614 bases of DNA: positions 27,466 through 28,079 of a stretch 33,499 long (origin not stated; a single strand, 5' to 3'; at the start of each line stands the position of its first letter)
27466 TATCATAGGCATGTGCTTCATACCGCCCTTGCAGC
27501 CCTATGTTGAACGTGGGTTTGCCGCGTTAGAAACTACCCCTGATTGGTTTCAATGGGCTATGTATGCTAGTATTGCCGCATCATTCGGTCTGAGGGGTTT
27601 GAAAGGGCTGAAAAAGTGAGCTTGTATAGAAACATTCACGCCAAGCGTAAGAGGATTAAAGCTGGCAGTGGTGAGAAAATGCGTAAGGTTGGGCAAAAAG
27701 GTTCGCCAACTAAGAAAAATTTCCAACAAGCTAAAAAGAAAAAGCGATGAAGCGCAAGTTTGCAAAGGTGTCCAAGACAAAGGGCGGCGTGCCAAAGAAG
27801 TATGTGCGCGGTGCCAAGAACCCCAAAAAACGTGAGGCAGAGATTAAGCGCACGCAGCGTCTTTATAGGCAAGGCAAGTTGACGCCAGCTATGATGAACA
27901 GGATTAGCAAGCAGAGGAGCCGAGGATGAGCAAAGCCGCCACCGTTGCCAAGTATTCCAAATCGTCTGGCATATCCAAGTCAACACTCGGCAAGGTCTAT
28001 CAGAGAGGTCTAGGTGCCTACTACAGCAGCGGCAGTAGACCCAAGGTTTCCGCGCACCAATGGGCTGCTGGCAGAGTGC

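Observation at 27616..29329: Array of seven translationally coupled, extremely cationic mini-proteins bracketing the endolysin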

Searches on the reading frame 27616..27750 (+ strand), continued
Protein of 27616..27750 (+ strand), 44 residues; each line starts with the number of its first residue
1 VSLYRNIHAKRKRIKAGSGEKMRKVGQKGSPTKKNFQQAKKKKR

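Call 91: search_protein_families(library=pfam, max_evalue=0.01, proteins=[P0243])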
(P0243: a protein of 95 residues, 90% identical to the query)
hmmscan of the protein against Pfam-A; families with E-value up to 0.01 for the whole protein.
P0243 (95 aa): 0 families

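Call 94: search_solved_structures(query=A3, max_evalue=10, show_alignments=2)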
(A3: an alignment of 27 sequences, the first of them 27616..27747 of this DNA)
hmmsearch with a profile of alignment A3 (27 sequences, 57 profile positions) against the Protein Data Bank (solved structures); distinct sequences matched with E-value up to 10: 2.
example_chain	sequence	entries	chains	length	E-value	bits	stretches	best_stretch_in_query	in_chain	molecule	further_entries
7l2g_A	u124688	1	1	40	0.6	13.2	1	14-37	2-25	ShTK domain protein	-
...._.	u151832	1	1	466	1.6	11.9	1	23-50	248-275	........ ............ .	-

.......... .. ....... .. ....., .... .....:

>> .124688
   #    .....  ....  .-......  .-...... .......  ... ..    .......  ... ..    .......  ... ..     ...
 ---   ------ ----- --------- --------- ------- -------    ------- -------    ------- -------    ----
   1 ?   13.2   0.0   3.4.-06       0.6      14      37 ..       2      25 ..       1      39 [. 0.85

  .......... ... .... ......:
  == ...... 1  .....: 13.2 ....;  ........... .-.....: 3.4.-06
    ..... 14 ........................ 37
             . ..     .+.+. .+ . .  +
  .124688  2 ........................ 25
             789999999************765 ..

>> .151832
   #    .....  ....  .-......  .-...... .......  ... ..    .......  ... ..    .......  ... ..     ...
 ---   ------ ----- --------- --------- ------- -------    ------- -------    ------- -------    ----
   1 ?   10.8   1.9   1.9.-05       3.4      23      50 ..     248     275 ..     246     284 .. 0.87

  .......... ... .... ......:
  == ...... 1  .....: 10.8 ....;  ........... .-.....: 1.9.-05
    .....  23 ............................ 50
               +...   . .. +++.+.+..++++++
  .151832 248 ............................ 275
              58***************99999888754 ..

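Call 103: search_protein_families(library=phrogs, max_evalue=0.01, proteins=[L095:7185-7802:+, L095:7793-8791:+])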
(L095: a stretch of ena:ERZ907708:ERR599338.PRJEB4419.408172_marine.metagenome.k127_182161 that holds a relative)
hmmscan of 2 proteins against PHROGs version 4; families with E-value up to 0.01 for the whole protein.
L095:7185-7802:+ (205 aa): 4 families
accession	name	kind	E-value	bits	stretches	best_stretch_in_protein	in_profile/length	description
phrog_12032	-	tail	5.9e-26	91.8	1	51-189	17-149/160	short tail fiber protein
phrog_24280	-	tail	8.2e-25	88.3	1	56-180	24-148/169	tail fiber adhesin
phrog_34170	-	unknown function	1.1e-11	45.8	1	69-181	25-140/296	-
phrog_228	-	transcription regulation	0.0068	17.2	0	157-196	110-149/251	Arc-like repressor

L095:7793-8791:+ (332 aa): 0 families

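Call 106: get_annotated_region(hit=H153, flank=2500)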
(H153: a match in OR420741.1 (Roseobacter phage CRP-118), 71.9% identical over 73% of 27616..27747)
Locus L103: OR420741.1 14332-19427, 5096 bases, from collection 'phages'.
description: Roseobacter phage CRP-118, complete genome.
organism: Roseobacter phage CRP-118 (NCBI taxid 3072843)
taxonomy: Viruses; Duplodnaviria; Heunggongvirae; Uroviricota; Caudoviricetes; Autographiviridae
host: Paracoccaceae bacterium strain FZCC0023; source: marine; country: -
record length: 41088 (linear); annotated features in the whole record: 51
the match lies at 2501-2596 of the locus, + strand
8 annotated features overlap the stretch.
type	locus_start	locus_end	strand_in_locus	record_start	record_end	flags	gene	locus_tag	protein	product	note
CDS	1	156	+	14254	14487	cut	-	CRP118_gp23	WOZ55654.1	hypothetical protein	-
CDS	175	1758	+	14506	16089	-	-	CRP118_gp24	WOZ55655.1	head-to-tail joining protein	-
CDS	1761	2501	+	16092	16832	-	-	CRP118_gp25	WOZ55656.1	scaffolding protein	-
CDS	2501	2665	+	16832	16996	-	-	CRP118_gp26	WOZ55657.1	hypothetical protein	-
CDS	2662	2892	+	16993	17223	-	-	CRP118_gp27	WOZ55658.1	HNH endonuclease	-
CDS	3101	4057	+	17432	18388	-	-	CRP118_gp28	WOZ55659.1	capsid protein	-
CDS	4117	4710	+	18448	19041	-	-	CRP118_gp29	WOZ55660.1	tail tubular protein A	-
CDS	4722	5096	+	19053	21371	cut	-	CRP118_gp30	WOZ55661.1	tail tubular protein B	-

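Call 107: get_annotated_region(hit=H107, flank=2500)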
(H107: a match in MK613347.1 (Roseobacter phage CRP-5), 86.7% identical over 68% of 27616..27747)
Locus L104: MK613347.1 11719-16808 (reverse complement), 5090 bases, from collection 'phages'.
description: Roseobacter phage CRP-5, complete genome.
organism: Roseobacter phage CRP-5 (NCBI taxid 2559284)
taxonomy: Viruses; Duplodnaviria; Heunggongvirae; Uroviricota; Caudoviricetes; Zobellviridae; Cobavirinae; Veravirus
host: Rhodobacteraceae bacterium FZCC0040; source: East Sea of China; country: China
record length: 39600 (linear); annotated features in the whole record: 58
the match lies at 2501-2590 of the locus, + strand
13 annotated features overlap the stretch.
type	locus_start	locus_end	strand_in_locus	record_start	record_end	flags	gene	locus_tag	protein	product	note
CDS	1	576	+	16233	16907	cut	-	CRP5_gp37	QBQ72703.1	putative lytic transglycosylase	-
CDS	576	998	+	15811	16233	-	-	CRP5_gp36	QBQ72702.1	hypothetical protein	-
CDS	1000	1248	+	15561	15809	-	-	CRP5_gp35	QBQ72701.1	hypothetical protein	-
CDS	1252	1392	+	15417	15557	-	-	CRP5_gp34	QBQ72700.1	hypothetical protein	-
CDS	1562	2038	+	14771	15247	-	-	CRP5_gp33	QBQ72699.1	hypothetical protein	-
CDS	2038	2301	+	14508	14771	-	-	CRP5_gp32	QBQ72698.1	hypothetical protein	-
CDS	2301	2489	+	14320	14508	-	-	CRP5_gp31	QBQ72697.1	hypothetical protein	-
CDS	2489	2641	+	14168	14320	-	-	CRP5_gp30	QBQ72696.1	hypothetical protein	-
CDS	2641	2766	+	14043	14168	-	-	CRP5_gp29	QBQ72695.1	hypothetical protein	-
CDS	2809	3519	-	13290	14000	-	-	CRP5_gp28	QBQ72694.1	phosphate starvation-inducible protein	-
CDS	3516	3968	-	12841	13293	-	-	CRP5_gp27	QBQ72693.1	hypothetical protein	-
CDS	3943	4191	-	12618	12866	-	-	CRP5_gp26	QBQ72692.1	glutaredoxin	-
CDS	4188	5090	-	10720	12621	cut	-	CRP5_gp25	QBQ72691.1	adenosylcobalamin-dependent ribonucleoside-triphosphate reductase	-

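Call 116: find_related_loci(query=A3, collection=viral_contigs, flank=5000)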
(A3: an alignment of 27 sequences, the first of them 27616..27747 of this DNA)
Query A3 (44 aa) in viral_contigs; peptide patterns used: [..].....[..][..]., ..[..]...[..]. (x = any residue, [..] = any of these).
600 stretches matched a pattern (row limit reached: there are more); 579 encode a relative of the query (tblastn E <= 1e-3); the best 80 are kept; 80 distinct loci.
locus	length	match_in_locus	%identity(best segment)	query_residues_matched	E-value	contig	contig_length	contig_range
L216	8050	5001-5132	80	1-44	2e-18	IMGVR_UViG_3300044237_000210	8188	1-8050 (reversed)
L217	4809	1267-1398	80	1-44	9e-18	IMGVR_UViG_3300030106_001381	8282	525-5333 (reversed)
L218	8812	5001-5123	80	1-41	2e-17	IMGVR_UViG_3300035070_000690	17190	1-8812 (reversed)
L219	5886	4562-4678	82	3-41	3e-17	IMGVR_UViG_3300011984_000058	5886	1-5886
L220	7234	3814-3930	79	3-41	4e-16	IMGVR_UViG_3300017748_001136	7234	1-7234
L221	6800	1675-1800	71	3-44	4e-16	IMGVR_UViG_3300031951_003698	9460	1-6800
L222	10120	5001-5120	80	1-40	4e-16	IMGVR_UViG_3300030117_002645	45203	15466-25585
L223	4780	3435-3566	73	1-44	5e-16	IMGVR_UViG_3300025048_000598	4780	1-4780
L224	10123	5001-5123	71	1-41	5e-16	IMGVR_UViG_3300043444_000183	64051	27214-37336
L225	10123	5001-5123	71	1-41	6e-16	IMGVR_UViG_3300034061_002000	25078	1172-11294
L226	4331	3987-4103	77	3-41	7e-16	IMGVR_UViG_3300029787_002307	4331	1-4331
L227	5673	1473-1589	79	3-41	9e-16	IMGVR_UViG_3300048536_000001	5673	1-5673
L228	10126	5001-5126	74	3-44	1e-15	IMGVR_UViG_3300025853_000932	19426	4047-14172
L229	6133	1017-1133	77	3-41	1e-15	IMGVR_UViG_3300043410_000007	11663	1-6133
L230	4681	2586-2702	79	3-41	2e-15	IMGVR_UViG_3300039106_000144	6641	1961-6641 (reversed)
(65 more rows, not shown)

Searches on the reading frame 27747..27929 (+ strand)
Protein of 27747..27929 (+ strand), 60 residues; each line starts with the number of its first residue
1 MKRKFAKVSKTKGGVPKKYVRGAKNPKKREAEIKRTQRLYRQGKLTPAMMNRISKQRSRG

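Call 3: search_protein_families(library=pfam, max_evalue=1, proteins=[window:27747-27929:+])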
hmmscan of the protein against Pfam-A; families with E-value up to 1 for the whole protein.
window:27747-27929:+ (60 aa): 0 families

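Call 4: search_protein_families(library=phrogs, max_evalue=1, proteins=[window:27747-27929:+])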
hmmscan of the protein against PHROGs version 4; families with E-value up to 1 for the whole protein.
window:27747-27929:+ (60 aa): 1 family
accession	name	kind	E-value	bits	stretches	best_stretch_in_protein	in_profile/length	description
phrog_38321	-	unknown function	1e-05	27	1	1-45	1-46/70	-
